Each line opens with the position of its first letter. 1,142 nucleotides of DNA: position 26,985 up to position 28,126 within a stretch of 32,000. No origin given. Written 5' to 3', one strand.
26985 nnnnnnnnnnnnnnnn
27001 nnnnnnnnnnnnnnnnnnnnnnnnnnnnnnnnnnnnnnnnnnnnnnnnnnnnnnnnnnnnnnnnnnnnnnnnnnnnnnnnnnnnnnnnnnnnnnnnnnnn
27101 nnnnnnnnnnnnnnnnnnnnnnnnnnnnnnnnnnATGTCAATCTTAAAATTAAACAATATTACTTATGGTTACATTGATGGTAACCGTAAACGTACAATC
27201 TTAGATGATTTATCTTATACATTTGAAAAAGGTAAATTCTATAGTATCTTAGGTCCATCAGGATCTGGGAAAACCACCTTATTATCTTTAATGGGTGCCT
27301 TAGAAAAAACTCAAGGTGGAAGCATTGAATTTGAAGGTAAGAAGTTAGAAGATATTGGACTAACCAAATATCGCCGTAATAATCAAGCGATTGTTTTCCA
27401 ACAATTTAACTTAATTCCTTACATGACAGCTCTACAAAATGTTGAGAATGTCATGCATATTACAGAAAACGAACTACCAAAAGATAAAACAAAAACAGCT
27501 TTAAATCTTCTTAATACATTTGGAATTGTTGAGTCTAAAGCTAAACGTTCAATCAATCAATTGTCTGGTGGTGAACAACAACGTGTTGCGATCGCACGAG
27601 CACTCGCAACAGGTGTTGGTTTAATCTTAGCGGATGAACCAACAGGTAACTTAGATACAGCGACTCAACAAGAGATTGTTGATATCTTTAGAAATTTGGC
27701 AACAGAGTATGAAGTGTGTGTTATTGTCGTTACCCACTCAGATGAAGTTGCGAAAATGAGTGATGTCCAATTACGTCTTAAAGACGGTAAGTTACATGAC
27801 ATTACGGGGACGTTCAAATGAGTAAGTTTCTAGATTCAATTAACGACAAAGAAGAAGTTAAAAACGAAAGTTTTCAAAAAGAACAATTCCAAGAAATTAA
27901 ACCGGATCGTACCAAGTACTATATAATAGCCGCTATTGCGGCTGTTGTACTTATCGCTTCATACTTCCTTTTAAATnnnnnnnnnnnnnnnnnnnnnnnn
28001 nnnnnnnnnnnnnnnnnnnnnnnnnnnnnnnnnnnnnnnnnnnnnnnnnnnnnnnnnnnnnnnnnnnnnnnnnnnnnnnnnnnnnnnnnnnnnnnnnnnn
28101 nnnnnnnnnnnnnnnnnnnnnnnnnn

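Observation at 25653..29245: MacB/FtsX-type ABC transporter translationally coupled to a six-PASTA-repeat membrane protein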

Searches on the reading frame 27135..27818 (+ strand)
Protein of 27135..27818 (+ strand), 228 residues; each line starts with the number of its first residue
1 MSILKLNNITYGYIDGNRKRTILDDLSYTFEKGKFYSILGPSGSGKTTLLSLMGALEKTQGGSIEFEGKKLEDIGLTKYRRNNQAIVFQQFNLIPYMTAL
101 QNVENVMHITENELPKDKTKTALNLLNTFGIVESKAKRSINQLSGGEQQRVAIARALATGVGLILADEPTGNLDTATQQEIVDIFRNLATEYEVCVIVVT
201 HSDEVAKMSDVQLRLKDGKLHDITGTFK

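Call 3: search_protein_families(library=pfam, proteins=[window:27135-27818:+], max_evalue=1)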
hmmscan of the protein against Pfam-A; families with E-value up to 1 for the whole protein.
window:27135-27818:+ (228 aa): 32 families (the best 25 are shown)
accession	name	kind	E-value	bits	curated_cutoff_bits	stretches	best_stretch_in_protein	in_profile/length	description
PF00005.33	ABC_tran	-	2e-32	113.1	25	1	23-170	1-136/137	ABC transporter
PF13304.12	AAA_21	-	1.8e-08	35.3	27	2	130-205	225-302/304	AAA domain, putative AbiEii toxin, Type IV TA system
PF02463.25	SMC_N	-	8e-07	29.1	40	1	33-215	24-211/220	RecF/RecN/SMC N terminal domain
PF01637.24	ATPase_2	-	0.0004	20.7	33.2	1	31-203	18-157/225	ATPase domain predominantly from Archaea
PF13401.12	AAA_22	-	0.001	19.9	27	1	34-200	6-122/130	AAA domain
PF13481.12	AAA_25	-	0.0011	19.1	27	1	31-52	31-52/195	AAA domain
PF13555.12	AAA_29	-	0.0039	17.3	27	1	28-50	17-39/61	P-loop containing region of AAA domain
PF13175.12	AAA_15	-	0.0046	17.1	32.1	0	163-206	331-374/374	AAA ATPase domain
PF13191.12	AAA_16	-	0.005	17.8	32.6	1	34-190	25-161/167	AAA ATPase domain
PF07693.20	KAP_NTPase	-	0.0052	16.5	20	1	39-199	26-157/293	KAP family P-loop domain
PF25199.1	nSTAND_NTPase5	-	0.0055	17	34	1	21-50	23-58/145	Novel STAND NTPase 5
PF13671.12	AAA_33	-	0.0095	16.7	27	0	39-51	5-17/143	AAA domain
PF13558.12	SbcC_Walker_B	-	0.01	16.5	27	1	134-186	24-89/90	SbcC/RAD50-like, Walker B motif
PF00437.27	T2SSE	-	0.016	14.3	24.9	0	38-53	147-162/370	Type II/IV secretion system protein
PF03193.22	RsgA_GTPase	-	0.022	15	30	1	20-55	94-128/174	RsgA GTPase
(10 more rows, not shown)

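Call 4: search_protein_families(library=ncbifam, proteins=[window:27135-27818:+], max_evalue=1)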
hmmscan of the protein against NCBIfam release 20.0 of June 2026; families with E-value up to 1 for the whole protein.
window:27135-27818:+ (228 aa): 203 families (the best 25 are shown)
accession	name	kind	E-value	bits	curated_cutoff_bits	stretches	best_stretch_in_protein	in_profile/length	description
TIGR03608.1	L_ocin_972_ABC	subfamily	4.2e-53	179.9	254.85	1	18-214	9-205/206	putative bacteriocin export ABC transporter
TIGR02982.1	heterocyst_DevA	subfamily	9.6e-53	179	295.8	1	4-220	2-219/220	ABC exporter ATP-binding subunit, DevA family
TIGR02211.1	LolD_lipo_ex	equivalog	6.7e-52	176.2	307.75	1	3-221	1-220/221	lipoprotein-releasing ABC transporter ATP-binding protein LolD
NF038007.1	ABC_ATP_DarD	equivalog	9.6e-48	162.5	375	1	4-220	2-218/218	darobactin export ABC transporter ATP-binding protein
TIGR02315.1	ABC_phnC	equivalog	3.5e-46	157.6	266.1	1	4-218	2-222/243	phosphonate ABC transporter ATP-binding protein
TIGR02673.1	FtsE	equivalog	5.1e-46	157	264.85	1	4-218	2-213/214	cell division ATP-binding protein FtsE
NF007826.0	PRK10535.1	equivalog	4.7e-45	154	966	1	2-220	3-221/648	macrolide ABC transporter ATP-binding protein/permease MacB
NF008639.0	PRK11629.1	equivalog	2.4e-44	151.5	360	1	3-222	6-226/234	lipoprotein-releasing ABC transporter ATP-binding protein LolD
NF007879.0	PRK10584.1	equivalog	4.5e-42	144.3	336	1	7-222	10-226/228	putative ABC transporter ATP-binding protein YbbA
NF043075.1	MMSYN1_0197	equivalog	2e-40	138.8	550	1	3-223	2-214/341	spermidine/putrescine ABC transporter ATP-binding protein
TIGR03265.1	PhnT2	equivalog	2.4e-40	138.9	457.7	1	19-221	16-214/353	putative 2-aminoethylphosphonate ABC transporter ATP-binding protein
NF007027.0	PRK09493.1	equivalog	1.5e-39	135.8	379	1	19-210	13-203/240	glutamine ABC transporter ATP-binding protein GlnQ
TIGR03005.1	ectoine_ehuA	equivalog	1.1e-38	132.9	345.4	1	20-221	13-226/252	ectoine/hydroxyectoine ABC transporter ATP-binding protein EhuA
NF006987.0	PRK09452.1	equivalog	1.9e-38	132.2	482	1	3-223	17-229/378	spermidine/putrescine ABC transporter ATP-binding protein PotA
NF040729.1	ABC_ATP_SaoA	equivalog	3.9e-38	131.3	360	1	4-212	2-203/248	ABC transporter ATP-binding protein SaoA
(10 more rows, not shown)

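Call 36: search_protein_families(library=padloc, proteins=[window:27135-27818:+], max_evalue=0.01)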
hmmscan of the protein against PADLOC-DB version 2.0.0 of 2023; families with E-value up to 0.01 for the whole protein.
window:27135-27818:+ (228 aa): 35 families (the best 25 are shown)
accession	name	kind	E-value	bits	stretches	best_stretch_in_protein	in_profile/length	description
PDLC04135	mad3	-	1.1e-30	105.5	2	127-217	247-339/374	mads_3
PDLC04140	mad8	-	5.5e-11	40.5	1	16-205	7-236/314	mads_8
PDLC00289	PtuA1|PtuA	-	4.4e-10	37.2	1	137-205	222-291/404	AAA ATPase domain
PDLC02914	ATPase-Toprim_I-B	-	7e-10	36.7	1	141-204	183-246/443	-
PDLC02980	AriA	-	1.4e-08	33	1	127-205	222-302/304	-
PDLC04164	AriA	-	3.1e-08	31.5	1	103-204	138-234/253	-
PDLC04213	HEC-02A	-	1.9e-06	25.7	1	157-214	229-284/337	-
PDLC03859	LmuB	-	2.6e-06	25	0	21-51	16-42/611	-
PDLC00266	PtuA1|PtuA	-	3.9e-06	24.4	1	90-204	252-378/483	AAA ATPase domain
PDLC03878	NsnB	-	5.7e-06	24.3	1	129-214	203-289/345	-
PDLC02335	AbiLi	-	1e-05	22.8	1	34-205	77-240/326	AbiLi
PDLC00285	PtuA1|PtuA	-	2e-05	22.1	1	131-204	251-328/432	AAA ATPase domain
PDLC02981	AriAB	-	2e-05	21.5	0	132-205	299-376/694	-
PDLC00303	PtuA1|PtuA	-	5.3e-05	20.5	1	124-202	195-278/386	AAA ATPase domain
PDLC00274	PtuA1|PtuA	-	5.7e-05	20.6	1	133-206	275-349/438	AAA ATPase domain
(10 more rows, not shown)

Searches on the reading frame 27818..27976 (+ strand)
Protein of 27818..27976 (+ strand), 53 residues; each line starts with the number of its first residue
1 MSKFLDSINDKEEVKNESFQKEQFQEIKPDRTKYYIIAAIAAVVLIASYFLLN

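Call 71: search_protein_families(library=pfam, proteins=[window:27818-27976:+], max_evalue=1)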
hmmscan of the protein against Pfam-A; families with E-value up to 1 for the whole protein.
window:27818-27976:+ (53 aa): 0 families
